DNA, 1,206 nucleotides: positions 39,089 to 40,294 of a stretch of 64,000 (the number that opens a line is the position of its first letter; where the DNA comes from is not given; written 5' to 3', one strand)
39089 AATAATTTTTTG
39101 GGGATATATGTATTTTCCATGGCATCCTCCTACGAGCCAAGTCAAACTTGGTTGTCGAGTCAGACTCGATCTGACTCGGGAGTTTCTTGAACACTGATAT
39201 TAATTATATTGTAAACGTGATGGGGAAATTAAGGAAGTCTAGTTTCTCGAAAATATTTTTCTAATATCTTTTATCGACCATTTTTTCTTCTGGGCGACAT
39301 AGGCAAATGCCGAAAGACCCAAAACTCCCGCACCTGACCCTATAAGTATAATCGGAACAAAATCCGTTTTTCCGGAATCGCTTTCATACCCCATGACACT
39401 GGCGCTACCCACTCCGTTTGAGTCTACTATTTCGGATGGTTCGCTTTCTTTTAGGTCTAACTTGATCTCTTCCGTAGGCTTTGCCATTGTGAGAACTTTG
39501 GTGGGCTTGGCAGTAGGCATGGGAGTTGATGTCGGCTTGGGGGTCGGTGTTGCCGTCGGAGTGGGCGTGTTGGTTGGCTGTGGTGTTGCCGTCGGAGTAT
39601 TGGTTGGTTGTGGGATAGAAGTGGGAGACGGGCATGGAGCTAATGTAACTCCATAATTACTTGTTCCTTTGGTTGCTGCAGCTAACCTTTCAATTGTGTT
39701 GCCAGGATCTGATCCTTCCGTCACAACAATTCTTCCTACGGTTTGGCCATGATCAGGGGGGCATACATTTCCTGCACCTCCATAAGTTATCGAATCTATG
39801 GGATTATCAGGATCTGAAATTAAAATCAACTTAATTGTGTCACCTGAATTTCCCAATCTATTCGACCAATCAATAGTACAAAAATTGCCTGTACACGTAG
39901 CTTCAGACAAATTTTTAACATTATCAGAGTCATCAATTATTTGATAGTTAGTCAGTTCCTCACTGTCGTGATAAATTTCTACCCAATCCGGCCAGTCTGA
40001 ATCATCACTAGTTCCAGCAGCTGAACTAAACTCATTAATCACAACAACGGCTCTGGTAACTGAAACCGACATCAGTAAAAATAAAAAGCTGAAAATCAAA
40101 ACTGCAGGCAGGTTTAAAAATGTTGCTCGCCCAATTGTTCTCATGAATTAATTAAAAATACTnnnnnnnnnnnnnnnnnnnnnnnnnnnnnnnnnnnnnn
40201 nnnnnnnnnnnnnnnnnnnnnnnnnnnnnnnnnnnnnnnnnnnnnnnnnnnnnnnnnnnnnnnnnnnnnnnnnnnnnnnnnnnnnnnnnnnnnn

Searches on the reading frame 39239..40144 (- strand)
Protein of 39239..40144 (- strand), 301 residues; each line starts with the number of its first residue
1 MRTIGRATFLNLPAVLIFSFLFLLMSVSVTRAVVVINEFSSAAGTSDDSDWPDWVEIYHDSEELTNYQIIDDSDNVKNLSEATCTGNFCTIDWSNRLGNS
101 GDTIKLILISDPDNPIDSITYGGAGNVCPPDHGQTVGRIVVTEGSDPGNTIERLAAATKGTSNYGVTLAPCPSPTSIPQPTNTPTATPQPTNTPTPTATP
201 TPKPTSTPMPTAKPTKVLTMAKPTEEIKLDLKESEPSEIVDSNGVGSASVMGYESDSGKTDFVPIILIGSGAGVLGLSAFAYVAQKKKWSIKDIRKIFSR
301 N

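Call 3: search_protein_families(library=pfam, proteins=[window:39239-40144:-], max_evalue=1)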
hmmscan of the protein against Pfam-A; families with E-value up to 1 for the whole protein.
window:39239-40144:- (301 aa): 2 families
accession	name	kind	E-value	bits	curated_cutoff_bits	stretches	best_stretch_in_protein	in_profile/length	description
PF15324.11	TALPID3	-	0.015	13.6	27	1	177-252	1009-1082/1261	Hedgehog signalling target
PF15358.11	TSKS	-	0.75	9.1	27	1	176-220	22-66/395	Testis-specific serine kinase substrate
